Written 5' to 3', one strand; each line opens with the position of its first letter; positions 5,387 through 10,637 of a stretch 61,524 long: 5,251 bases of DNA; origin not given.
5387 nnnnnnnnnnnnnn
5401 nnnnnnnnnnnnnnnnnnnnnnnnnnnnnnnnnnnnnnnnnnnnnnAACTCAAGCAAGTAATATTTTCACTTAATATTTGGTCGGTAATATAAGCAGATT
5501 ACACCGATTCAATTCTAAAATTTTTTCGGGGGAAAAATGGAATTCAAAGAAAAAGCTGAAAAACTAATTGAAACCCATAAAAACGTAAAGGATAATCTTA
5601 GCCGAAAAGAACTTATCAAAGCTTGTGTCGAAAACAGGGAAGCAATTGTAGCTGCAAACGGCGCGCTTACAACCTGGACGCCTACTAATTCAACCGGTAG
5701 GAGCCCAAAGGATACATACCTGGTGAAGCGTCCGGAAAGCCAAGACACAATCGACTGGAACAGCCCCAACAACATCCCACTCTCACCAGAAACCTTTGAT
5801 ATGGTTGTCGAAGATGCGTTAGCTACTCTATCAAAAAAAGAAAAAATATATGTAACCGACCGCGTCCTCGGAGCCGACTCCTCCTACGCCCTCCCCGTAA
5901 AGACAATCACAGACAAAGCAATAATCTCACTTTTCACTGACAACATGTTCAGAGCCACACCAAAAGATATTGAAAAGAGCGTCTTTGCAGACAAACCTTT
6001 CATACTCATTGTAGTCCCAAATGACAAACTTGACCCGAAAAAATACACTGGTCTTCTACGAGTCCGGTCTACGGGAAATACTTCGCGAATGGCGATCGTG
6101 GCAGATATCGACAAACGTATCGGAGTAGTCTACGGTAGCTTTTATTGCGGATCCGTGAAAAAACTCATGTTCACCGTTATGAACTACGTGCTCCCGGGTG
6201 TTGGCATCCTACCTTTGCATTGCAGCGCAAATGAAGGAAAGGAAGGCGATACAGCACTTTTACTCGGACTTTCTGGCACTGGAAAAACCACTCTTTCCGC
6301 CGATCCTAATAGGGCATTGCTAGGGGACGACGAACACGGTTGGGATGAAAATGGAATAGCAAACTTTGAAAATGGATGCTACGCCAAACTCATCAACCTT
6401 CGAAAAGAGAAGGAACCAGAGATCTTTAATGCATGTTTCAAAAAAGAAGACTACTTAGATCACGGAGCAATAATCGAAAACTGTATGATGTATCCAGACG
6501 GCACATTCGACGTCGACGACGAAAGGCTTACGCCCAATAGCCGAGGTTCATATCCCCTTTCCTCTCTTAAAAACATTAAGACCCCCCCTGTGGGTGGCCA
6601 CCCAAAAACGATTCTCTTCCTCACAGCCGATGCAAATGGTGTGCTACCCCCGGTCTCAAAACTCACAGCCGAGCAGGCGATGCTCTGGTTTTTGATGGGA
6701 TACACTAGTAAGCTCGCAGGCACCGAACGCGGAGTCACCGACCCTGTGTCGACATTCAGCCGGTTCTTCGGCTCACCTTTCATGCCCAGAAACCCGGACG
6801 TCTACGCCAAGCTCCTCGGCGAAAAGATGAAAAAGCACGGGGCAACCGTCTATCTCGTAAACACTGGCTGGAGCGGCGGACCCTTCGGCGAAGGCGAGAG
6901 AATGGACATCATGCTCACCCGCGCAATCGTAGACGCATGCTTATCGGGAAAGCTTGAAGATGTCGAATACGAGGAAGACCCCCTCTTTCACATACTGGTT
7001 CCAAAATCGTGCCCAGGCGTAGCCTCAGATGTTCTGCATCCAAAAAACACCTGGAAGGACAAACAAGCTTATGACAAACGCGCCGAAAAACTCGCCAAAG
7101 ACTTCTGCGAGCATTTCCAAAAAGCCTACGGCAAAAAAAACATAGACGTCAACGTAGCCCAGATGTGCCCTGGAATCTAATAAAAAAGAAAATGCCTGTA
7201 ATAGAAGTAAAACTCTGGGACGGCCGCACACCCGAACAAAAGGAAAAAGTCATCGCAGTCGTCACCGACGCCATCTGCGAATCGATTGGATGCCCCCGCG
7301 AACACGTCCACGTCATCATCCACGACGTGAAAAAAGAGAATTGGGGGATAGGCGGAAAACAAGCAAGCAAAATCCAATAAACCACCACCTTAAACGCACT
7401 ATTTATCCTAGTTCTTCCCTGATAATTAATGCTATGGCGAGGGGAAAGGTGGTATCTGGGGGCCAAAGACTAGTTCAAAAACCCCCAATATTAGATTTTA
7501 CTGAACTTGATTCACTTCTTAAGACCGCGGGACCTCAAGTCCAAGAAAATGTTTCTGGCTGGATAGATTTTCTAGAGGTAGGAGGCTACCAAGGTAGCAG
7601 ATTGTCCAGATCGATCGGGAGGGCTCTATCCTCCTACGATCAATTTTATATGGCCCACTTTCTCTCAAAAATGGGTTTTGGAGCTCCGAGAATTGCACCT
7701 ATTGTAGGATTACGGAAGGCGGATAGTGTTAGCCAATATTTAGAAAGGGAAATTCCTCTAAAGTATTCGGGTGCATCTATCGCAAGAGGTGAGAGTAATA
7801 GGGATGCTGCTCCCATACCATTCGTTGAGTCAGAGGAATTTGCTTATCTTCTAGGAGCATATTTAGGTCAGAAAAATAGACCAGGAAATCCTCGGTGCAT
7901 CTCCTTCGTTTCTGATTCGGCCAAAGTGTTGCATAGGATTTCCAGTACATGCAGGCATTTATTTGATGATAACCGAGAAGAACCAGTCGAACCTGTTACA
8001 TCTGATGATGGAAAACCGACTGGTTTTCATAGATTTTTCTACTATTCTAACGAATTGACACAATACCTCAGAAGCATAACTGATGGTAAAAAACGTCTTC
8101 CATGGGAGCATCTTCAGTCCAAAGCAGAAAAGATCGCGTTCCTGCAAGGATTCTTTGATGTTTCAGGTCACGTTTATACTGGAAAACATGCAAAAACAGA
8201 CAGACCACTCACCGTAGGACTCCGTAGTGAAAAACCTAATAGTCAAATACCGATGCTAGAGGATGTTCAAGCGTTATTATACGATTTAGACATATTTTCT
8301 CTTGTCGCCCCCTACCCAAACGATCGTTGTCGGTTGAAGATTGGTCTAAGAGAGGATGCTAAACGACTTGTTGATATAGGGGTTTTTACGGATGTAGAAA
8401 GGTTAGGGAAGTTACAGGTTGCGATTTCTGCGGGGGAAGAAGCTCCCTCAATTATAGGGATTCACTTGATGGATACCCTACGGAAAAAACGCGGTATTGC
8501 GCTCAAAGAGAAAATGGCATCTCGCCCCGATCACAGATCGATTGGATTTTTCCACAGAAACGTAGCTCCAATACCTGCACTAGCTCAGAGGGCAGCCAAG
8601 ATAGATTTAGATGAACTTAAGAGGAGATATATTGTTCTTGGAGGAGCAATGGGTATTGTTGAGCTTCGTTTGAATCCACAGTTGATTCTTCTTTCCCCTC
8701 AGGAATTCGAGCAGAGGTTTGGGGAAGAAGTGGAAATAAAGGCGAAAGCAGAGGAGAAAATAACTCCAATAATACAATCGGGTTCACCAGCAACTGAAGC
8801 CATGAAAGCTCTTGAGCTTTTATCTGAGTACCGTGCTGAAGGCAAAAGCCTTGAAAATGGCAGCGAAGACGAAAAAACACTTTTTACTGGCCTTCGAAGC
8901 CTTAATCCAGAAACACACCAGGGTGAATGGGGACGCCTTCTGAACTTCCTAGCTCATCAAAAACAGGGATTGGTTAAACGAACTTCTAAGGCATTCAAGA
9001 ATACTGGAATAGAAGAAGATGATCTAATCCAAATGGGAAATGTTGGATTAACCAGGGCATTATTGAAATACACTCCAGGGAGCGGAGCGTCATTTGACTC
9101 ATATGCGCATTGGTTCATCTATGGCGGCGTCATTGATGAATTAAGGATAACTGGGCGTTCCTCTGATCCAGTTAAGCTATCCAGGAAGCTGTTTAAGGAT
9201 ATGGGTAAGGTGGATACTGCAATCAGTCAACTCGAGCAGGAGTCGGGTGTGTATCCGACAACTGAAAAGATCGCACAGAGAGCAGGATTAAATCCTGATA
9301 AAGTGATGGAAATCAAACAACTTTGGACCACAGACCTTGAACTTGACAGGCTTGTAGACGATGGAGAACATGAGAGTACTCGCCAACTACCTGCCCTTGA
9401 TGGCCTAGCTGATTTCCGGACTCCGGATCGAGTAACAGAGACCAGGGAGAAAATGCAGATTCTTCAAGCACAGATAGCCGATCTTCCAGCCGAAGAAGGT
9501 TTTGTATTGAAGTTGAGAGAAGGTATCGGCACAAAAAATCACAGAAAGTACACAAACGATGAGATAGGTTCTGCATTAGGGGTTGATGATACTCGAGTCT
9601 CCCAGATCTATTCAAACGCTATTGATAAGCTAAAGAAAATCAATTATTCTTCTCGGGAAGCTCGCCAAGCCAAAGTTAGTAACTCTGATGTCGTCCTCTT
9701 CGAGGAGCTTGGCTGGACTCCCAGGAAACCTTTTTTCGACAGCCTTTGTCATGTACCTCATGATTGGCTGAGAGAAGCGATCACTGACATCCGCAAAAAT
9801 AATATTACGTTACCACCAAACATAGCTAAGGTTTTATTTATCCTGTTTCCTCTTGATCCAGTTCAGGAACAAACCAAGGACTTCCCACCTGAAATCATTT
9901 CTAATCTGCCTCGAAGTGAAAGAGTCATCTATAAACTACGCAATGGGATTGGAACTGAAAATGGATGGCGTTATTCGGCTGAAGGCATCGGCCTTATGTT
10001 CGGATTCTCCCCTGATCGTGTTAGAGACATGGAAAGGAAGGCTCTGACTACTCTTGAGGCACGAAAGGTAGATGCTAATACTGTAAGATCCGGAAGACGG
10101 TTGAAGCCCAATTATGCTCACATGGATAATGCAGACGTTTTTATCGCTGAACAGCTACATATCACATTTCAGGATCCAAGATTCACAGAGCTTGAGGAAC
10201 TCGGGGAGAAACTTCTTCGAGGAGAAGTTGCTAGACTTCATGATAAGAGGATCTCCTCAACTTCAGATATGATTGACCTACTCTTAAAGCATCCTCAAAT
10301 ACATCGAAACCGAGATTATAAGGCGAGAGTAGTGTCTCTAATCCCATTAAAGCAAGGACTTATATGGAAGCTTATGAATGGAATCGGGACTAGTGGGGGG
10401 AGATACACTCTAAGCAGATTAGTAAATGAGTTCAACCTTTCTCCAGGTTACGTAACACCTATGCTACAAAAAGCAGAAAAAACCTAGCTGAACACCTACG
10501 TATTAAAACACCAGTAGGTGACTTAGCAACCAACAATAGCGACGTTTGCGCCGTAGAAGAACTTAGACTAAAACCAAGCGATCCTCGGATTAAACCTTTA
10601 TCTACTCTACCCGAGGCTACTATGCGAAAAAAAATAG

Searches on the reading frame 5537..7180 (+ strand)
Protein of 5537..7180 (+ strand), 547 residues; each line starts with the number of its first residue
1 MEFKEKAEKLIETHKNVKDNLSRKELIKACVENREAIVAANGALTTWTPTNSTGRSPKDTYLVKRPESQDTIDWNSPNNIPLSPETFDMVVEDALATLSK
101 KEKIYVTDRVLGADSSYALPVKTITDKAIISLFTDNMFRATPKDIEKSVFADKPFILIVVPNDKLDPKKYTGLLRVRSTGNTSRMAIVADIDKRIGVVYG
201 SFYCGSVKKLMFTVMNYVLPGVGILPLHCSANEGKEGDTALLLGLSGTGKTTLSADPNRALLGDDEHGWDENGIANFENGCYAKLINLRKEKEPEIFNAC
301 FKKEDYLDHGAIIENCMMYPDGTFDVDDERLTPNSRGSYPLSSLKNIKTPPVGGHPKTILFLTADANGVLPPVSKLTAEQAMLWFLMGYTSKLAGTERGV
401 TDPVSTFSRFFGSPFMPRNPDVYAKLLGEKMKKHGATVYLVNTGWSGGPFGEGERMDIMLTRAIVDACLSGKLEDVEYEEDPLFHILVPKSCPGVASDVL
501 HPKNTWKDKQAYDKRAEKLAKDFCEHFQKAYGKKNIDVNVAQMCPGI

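Call 6: search_protein_families(library=pfam, proteins=[window:5537-7180:+], max_evalue=0.01)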
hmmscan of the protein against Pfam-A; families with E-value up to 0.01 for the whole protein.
window:5537-7180:+ (547 aa): 1 family
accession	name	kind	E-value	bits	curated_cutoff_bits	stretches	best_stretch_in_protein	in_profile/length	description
PF01293.25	PEPCK_ATP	-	3e-167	557.5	26.5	1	16-497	2-464/465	Phosphoenolpyruvate carboxykinase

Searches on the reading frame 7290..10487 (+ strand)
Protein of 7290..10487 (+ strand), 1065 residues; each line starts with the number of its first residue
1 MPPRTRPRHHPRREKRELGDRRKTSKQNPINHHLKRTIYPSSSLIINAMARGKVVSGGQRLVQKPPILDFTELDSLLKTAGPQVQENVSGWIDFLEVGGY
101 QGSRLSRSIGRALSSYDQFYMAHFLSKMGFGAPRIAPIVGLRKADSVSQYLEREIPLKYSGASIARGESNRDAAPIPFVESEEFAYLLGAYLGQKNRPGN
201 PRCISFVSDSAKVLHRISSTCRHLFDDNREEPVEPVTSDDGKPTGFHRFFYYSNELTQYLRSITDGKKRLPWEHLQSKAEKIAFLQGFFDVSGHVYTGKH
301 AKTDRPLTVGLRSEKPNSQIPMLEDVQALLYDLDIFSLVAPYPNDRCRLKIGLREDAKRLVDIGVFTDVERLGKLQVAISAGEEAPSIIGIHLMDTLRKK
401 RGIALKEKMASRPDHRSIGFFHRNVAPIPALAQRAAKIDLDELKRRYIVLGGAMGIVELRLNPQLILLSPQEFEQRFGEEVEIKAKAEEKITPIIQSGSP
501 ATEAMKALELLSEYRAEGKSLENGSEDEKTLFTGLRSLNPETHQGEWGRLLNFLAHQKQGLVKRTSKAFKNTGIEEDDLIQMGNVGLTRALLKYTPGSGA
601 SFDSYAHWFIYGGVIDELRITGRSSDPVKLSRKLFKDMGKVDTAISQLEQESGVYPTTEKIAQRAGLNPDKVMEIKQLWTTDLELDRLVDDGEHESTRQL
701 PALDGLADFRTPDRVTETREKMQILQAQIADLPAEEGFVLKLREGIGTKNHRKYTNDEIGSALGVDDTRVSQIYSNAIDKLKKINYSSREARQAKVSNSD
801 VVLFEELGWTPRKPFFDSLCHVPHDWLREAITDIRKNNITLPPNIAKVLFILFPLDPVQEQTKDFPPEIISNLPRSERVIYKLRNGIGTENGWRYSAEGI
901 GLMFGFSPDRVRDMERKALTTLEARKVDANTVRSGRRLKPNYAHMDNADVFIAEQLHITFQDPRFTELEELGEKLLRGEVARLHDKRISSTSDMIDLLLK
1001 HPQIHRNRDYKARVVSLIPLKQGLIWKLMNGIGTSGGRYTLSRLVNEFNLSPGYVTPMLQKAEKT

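Call 6: search_protein_families(library=pfam, proteins=[window:7290-10487:+], max_evalue=0.01)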
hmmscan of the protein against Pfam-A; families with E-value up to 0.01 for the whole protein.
window:7290-10487:+ (1065 aa): 3 families
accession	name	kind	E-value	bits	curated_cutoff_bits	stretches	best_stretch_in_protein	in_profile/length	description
PF04545.22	Sigma70_r4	-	7.1e-09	35.5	24.1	1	730-783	3-50/50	Sigma-70, region 4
PF04542.20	Sigma70_r2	-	7.5e-09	35.7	24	1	557-620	4-67/71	Sigma-70 region 2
PF04539.22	Sigma70_r3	-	1.9e-05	25.1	25.3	1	639-678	4-43/78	Sigma-70 region 3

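Call 83: list_cluster_members(proteins=[window:7290-10484:+, window:28362-29129:-, window:25696-28332:-, window:17226-18359:-, window:13438-14442:-])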
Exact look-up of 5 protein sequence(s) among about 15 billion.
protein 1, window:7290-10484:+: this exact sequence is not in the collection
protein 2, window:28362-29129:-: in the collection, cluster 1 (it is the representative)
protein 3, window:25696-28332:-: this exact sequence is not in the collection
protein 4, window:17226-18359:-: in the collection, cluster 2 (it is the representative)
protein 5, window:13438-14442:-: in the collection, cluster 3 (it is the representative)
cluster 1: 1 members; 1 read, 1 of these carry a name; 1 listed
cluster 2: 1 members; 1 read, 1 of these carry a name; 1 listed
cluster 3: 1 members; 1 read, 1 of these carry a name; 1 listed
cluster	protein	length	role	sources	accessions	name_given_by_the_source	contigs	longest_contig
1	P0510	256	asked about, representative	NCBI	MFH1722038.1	MAG: CARDB domain-containing protein [Candidatus Altiarchaeota archaeon]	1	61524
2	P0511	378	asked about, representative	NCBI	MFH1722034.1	MAG: DUF2226 domain-containing protein [Candidatus Altiarchaeota archaeon]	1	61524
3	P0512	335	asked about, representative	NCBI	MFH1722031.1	MAG: type II secretion system F family protein [Candidatus Altiarchaeota archaeon]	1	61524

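Call 84: search_solved_structures(query=window:7290-10484:+, max_evalue=0.001)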
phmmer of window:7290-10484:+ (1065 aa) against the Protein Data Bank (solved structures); distinct sequences matched with E-value up to 0.001: 70 (the best 60 are shown).
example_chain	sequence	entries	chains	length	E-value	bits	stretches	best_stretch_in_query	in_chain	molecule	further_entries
5tw1_F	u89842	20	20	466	2.7e-18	68.4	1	548-783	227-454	RNA polymerase sigma factor SigA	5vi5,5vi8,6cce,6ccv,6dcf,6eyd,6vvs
7kif_F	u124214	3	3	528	6.1e-18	67.3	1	549-783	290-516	RNA polymerase sigma factor SigA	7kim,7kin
5uh5_F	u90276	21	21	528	6.1e-18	67.3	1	549-783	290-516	RNA polymerase sigma factor SigA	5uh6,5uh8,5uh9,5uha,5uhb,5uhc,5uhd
6bzo_F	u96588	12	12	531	6.2e-18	67.3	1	549-783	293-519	RNA polymerase sigma factor SigA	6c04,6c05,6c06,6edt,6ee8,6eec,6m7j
9e7v_F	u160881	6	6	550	6.7e-18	67.2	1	549-783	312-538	RNA polymerase sigma factor SigA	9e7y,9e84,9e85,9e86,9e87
9dvs_G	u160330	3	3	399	9.2e-17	63.4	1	559-787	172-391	RNA polymerase sigma factor SigA1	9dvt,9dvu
4ljz_F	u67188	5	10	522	1.9e-16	62.4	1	558-784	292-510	RNA polymerase sigma factor RpoD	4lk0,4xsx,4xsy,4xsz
8k59_F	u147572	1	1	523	1.9e-16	62.4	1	558-783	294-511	RNA polymerase sigma factor RpoD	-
5vt0_L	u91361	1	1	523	1.9e-16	62.3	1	558-784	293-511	RNA polymerase sigma factor RpoD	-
8h3v_G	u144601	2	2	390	1.9e-16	62.3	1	556-787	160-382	RNA polymerase sigma factor SigA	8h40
8ftd_L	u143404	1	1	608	2.6e-16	61.9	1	558-784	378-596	RNA polymerase sigma factor RpoD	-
6n60_F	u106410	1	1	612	2.6e-16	61.9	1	558-784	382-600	RNA polymerase sigma factor RpoD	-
4jk1_X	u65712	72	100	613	2.6e-16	61.9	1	558-784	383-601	Escherichia coli RNA polymerase sigma70 subunit | RNA polymerase sigma factor RpoD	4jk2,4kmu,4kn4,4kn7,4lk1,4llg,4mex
6n61_F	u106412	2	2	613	2.6e-16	61.9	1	558-784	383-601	RNA polymerase sigma factor RpoD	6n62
6n57_L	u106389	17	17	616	2.7e-16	61.9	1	558-784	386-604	RNA polymerase sigma factor RpoD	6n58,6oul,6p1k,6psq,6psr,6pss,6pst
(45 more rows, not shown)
